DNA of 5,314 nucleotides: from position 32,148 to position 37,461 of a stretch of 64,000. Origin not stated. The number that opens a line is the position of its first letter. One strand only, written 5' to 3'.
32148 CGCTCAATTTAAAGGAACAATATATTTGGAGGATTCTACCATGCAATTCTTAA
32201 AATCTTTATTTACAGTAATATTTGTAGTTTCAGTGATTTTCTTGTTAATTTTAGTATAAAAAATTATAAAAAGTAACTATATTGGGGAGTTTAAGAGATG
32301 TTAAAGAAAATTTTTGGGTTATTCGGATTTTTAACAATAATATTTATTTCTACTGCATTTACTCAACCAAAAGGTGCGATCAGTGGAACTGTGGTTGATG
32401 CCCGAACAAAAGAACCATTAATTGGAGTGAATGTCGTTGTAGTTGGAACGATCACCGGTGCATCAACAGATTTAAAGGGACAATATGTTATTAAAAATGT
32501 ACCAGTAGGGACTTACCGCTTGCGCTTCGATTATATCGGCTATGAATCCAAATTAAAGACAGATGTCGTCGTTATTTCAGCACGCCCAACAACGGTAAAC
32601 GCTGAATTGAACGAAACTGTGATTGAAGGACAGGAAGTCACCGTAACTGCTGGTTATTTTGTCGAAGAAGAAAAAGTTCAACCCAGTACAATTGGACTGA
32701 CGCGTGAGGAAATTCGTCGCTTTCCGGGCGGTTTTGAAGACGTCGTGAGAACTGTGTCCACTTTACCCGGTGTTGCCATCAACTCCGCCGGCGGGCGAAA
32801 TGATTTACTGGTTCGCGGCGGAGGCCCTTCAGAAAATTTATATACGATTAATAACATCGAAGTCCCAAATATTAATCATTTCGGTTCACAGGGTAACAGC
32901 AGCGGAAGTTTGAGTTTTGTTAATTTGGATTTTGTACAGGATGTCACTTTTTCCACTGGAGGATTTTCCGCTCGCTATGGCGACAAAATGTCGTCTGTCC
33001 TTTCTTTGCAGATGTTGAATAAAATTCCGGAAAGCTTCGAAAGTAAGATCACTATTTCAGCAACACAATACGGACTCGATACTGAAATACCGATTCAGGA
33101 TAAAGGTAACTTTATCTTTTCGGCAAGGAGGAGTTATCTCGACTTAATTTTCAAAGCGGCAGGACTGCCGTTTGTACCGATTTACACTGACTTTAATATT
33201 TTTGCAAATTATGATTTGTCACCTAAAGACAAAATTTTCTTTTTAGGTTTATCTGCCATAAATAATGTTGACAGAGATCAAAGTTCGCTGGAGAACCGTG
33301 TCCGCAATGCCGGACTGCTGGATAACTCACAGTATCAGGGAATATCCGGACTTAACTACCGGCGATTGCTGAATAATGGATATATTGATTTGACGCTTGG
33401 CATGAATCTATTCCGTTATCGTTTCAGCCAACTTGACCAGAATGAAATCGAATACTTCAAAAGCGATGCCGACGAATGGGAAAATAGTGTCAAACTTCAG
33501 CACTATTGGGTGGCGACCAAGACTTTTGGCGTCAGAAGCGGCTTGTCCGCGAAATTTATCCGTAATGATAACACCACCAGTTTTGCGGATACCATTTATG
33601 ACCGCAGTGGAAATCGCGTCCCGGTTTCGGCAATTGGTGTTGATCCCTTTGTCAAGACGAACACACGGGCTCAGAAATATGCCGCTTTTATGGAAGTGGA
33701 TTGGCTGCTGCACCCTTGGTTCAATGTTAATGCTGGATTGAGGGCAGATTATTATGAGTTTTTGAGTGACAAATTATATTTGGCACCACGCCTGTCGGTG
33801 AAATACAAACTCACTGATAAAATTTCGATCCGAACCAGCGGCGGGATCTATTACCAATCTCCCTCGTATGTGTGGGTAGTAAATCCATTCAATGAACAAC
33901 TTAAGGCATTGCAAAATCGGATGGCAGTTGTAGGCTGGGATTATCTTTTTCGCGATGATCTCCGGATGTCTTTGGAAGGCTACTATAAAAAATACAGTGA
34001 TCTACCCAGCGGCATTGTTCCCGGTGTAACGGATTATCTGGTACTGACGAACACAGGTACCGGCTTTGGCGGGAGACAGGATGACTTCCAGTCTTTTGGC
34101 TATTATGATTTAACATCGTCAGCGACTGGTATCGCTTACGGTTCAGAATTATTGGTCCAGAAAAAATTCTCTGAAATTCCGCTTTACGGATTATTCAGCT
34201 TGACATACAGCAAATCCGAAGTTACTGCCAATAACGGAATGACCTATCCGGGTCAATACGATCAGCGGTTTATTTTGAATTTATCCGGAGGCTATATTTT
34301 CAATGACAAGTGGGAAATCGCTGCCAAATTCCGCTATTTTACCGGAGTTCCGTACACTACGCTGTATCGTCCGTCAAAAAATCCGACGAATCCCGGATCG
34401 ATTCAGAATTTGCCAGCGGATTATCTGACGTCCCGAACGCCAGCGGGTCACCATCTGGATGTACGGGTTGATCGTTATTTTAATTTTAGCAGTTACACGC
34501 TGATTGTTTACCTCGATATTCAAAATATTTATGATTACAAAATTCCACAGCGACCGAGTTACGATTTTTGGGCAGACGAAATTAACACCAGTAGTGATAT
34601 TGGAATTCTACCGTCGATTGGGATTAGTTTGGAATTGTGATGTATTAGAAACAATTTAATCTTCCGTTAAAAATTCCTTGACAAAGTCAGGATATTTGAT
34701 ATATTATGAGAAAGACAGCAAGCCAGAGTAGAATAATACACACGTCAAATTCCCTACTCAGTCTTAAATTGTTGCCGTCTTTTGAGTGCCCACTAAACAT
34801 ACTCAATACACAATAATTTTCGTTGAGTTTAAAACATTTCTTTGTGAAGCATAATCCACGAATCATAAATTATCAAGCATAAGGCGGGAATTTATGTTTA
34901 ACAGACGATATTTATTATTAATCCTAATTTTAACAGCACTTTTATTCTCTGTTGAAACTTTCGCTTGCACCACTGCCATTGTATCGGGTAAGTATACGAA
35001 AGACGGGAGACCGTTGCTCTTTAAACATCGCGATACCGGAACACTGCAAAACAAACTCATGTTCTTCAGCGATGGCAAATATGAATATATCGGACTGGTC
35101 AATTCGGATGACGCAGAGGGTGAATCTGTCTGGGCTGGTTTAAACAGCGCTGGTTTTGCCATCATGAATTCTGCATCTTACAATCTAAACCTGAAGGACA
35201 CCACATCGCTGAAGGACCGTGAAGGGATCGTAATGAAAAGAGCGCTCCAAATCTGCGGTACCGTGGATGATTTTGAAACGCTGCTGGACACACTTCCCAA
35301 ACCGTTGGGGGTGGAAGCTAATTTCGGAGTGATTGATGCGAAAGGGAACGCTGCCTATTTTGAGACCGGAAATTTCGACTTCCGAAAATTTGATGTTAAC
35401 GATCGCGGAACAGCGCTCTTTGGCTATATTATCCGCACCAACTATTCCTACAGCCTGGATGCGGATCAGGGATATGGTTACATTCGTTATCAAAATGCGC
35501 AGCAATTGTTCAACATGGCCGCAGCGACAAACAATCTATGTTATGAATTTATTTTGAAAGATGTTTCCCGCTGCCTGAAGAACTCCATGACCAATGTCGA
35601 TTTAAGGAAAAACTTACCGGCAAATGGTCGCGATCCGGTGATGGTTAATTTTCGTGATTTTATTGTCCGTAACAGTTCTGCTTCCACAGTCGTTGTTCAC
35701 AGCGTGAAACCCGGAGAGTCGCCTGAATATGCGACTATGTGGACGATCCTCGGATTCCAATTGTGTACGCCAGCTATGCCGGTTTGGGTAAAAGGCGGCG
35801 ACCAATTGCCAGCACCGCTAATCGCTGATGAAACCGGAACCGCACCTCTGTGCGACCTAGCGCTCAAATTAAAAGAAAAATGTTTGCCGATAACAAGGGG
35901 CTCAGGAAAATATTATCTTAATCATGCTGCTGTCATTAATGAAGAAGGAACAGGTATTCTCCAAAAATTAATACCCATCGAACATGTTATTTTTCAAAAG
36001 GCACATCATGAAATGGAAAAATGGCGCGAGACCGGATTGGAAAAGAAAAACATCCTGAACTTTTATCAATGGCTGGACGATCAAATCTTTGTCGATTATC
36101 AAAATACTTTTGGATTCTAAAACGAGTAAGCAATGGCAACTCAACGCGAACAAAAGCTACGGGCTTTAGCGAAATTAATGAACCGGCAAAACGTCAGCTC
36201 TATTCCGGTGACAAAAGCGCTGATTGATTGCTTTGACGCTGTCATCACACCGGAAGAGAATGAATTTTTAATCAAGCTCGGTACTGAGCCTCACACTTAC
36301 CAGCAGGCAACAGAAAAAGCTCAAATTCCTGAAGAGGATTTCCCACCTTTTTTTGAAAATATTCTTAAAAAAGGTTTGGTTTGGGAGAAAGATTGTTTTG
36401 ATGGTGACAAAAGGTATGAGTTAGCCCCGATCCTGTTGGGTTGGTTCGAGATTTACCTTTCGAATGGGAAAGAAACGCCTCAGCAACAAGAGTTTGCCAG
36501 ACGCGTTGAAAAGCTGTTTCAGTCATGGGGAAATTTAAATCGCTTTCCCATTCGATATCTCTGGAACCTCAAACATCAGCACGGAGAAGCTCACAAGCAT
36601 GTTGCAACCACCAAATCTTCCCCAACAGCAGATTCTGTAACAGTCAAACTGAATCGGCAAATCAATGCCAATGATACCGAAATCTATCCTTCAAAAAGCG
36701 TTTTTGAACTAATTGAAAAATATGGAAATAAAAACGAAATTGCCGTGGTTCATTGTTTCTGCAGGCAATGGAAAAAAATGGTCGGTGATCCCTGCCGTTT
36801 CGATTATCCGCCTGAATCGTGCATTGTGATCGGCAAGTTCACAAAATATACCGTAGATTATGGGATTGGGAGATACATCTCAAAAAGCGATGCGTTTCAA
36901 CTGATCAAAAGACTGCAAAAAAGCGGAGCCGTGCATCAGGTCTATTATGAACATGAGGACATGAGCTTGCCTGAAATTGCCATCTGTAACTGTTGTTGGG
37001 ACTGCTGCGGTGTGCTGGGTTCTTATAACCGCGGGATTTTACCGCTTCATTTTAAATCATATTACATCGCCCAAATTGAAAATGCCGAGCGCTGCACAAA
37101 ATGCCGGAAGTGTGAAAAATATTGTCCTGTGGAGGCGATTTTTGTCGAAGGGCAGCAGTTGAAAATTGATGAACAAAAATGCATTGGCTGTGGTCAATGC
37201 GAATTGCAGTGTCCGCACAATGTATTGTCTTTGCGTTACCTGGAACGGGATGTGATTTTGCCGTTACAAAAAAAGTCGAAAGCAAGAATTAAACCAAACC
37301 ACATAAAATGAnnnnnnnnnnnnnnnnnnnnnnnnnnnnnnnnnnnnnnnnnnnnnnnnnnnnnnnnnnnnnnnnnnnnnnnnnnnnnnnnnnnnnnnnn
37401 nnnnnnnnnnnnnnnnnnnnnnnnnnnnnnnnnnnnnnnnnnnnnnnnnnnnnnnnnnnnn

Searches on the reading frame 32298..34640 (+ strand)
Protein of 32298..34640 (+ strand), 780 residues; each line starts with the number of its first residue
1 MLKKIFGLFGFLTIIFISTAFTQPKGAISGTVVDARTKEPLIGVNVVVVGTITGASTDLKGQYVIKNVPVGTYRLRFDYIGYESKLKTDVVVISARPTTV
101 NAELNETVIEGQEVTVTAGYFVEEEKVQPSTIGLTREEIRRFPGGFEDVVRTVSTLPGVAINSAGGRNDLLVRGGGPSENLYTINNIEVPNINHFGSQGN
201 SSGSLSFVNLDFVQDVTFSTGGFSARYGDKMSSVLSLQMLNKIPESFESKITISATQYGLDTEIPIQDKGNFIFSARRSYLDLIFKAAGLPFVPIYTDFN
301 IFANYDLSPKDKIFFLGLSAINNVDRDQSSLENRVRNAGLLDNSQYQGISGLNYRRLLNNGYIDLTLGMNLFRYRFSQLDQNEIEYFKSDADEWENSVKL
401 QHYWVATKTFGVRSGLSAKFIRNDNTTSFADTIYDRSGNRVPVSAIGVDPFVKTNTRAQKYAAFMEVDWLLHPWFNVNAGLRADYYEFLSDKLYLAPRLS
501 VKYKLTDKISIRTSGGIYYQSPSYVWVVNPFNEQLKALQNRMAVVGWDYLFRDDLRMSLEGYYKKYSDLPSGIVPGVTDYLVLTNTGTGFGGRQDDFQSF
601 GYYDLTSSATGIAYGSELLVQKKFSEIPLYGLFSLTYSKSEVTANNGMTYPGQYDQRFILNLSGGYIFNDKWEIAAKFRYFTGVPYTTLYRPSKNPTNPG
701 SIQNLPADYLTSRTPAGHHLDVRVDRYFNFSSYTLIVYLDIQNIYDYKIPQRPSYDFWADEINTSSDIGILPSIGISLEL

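Call 3: search_protein_families(library=pfam, proteins=[window:32298-34640:+])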
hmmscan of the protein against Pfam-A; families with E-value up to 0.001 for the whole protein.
window:32298-34640:+ (780 aa): 5 families
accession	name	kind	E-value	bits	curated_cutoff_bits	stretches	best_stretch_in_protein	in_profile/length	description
PF13715.12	CarbopepD_reg_2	-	6.2e-21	74.7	32.2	1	28-116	1-88/88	CarboxypepD_reg-like domain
PF13620.12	CarboxypepD_reg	-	5.2e-17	62.4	32.3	1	28-104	2-81/82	Carboxypeptidase regulatory-like domain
PF00593.30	TonB_dep_Rec_b-barrel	-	4.9e-12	46.9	27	1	303-744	17-436/436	TonB dependent receptor-like, beta-barrel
PF07715.20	Plug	-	4.8e-10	40.3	23.9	1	130-229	8-101/107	TonB-dependent Receptor Plug Domain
PF25183.1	OMP_b-brl_4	-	1.5e-07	30.6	30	0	491-523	434-466/838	Outer membrane beta barrel domain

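Call 52: search_protein_families(library=ncbifam, proteins=[window:32298-34640:+], max_evalue=0.001)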
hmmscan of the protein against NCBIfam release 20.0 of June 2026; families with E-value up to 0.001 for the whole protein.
window:32298-34640:+ (780 aa): 7 families
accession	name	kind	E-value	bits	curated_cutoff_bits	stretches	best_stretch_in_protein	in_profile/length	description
TIGR04056.1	OMP_RagA_SusC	subfamily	3.8e-15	55.3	368.25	1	28-213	3-175/981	SusC/RagA family TonB-linked outer membrane protein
NF052345.1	S_layer_anammox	exception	6e-10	37.2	1400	1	22-117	1309-1404/1596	Kustd1514 family S-layer glycoprotein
NF010010.0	PRK13483.1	equivalog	1e-07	30.4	927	0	91-185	13-103/660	ligand-gated channel protein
NF007478.2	PRK10064.1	equivalog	7.2e-06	24.5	745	0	453-526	354-425/663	catecholate siderophore receptor CirA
TIGR01786.1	TonB-hemlactrns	subfamily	9.6e-05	20.9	323.75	1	357-490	320-422/719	TonB-dependent hemoglobin/transferrin/lactoferrin family receptor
NF010038.0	PRK13513.1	equivalog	0.00024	19.8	942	0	90-236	14-161/659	ligand-gated channel protein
NF010011.0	PRK13484.1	equivalog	0.00034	19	1197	0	454-525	378-447/682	IreA family TonB-dependent siderophore receptor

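Call 64: search_solved_structures(query=window:32298-34640:+, max_evalue=0.001)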
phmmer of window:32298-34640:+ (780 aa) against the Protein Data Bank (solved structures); distinct sequences matched with E-value up to 0.001: 1.
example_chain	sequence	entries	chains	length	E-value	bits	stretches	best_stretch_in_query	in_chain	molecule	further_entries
6sli_B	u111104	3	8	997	1.1e-06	30.8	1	27-87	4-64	RagA protein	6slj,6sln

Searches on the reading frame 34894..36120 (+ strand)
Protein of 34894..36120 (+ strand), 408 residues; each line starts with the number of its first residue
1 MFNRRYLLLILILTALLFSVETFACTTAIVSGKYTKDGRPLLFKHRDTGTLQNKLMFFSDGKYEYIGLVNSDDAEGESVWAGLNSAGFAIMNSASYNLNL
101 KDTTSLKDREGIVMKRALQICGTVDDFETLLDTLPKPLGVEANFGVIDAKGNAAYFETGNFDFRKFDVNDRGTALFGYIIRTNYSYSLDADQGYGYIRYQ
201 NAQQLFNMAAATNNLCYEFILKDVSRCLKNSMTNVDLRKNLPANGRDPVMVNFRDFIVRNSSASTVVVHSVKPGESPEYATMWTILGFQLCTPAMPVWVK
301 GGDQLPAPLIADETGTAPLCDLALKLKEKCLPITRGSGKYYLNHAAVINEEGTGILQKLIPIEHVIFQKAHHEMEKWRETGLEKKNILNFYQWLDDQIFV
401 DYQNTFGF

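Call 3: search_protein_families(library=pfam, proteins=[window:34894-36120:+])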
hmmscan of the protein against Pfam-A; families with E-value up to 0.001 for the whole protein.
window:34894-36120:+ (408 aa): 0 families

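Call 52: search_protein_families(library=ncbifam, proteins=[window:34894-36120:+], max_evalue=0.001)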
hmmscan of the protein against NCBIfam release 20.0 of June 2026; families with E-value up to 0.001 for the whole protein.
window:34894-36120:+ (408 aa): 1 family
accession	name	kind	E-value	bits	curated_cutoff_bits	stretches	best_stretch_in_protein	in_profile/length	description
NF040521.1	C45_proenzyme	subfamily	4.1e-11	42.8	85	1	22-207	87-267/313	C45 family autoproteolytic acyltransferase/hydrolase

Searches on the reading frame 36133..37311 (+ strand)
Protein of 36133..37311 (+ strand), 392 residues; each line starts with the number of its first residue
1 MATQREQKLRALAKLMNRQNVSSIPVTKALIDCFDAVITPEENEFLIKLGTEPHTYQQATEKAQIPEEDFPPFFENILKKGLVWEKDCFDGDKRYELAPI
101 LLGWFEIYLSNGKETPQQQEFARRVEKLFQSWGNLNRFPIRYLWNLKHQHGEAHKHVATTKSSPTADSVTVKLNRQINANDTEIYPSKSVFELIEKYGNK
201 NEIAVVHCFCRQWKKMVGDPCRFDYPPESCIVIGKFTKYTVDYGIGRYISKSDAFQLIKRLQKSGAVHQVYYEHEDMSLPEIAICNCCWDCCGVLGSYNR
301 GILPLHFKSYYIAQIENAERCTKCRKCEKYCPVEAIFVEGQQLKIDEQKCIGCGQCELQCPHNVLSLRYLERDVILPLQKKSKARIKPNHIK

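Call 3: search_protein_families(library=pfam, proteins=[window:36133-37311:+])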
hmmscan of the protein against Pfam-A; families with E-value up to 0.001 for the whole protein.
window:36133-37311:+ (392 aa): 10 families
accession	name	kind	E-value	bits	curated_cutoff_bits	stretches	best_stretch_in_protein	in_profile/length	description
PF00037.32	Fer4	-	7.7e-15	54.4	21.1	2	344-365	2-23/24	4Fe-4S binding domain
PF12837.12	Fer4_6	-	1.2e-12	47.5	25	2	344-365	3-24/24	4Fe-4S binding domain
PF12797.12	Fer4_2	-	9e-10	38.3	24.5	1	344-361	4-21/22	4Fe-4S binding domain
PF12838.12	Fer4_7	-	2.4e-08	34.7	27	1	320-364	1-52/52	4Fe-4S dicluster domain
PF13237.11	Fer4_10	-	2e-07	31.3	25.5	1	315-361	3-53/53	4Fe-4S dicluster domain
PF13187.11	Fer4_9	-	7.5e-07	29.5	27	1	320-364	1-51/52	4Fe-4S dicluster domain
PF25160.1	LdpA_Fe-S-bd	-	8.8e-07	29.1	27.6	1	324-365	5-43/49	LdpA Fe-S cluster-binding domain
PF14697.11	Fer4_21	-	1.7e-06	28.5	35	1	317-364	4-56/59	4Fe-4S dicluster domain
PF13484.11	Fer4_16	-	0.00012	23.2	30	0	320-351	1-30/66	4Fe-4S double cluster binding domain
PF12800.12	Fer4_4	-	0.00061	20.4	24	0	348-361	2-15/17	4Fe-4S binding domain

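Call 52: search_protein_families(library=ncbifam, proteins=[window:36133-37311:+], max_evalue=0.001)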
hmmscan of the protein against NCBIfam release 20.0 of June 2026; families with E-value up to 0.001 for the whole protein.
window:36133-37311:+ (392 aa): 64 families (the best 25 are shown)
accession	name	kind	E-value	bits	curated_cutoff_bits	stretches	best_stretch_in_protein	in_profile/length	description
NF058577.1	FdxA_fam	equivalog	6.8e-11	42.2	65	1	319-363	7-51/52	4Fe-4S ferredoxin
NF040770.1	hetero_SS_HdrA2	exception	1e-10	40.4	1100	1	317-376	575-634/777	CoB-CoM heterodisulfide reductase HdrA2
TIGR02700.1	flavo_MJ0208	hypoth_equivalog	1.3e-09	37.7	251.35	1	317-365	146-194/234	dihydromethanopterin reductase (acceptor)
NF005503.0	PRK07118.1-2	equivalog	4.4e-09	36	252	1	321-384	140-203/292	RnfABCDGE type electron transport complex subunit B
NF041836.1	rnfB_Methano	equivalog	4.5e-09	36.1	445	1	319-368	216-265/265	Rnf electron transport complex subunit RnfB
TIGR04105.1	FeFe_hydrog_B1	subfamily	5.3e-09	35.2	450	1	314-365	106-159/462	monomeric [FeFe] hydrogenase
NF041891.1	hdrA_Methbact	equivalog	8.2e-09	34.2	1300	1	312-368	566-621/762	ferredoxin:CoB-CoM heterodisulfide reductase subunit HdrA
NF005505.0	PRK07118.1-4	equivalog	9.5e-09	35.1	378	1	320-368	217-265/265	Fe-S cluster domain-containing protein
NF010366.0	PRK13795.1-1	equivalog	1.6e-08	33.2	745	1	312-372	601-656/667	hypothetical protein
TIGR01944.1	rnfB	subfamily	2.4e-08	33.8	68.7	1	312-372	107-167/190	RnfABCDGE type electron transport complex subunit B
TIGR02179.1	PorD_KorD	subfamily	2.6e-08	33.9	60.05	1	315-367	21-74/78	2-oxoacid:acceptor oxidoreductase, delta subunit, pyruvate/2-ketoisovalerate family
NF045874.1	Vhu_polyferre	exception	4.4e-08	32.3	600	1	284-365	91-174/381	F420-non-reducing hydrogenase associated-polyferredoxin VhuB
NF040864.1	HgcB_ferredoxin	equivalog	7.3e-08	32.2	99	1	341-368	7-34/93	mercury methylation ferredoxin HgcB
NF007202.0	PRK09623.1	equivalog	8.1e-08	32.5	166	1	316-368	48-101/105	3-methyl-2-oxobutanoate dehydrogenase subunit delta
NF043069.1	T4HPD_activ_SAM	equivalog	8.5e-08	31.9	425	1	317-364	49-96/299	trans-4-hydroxy-L-proline dehydratase activase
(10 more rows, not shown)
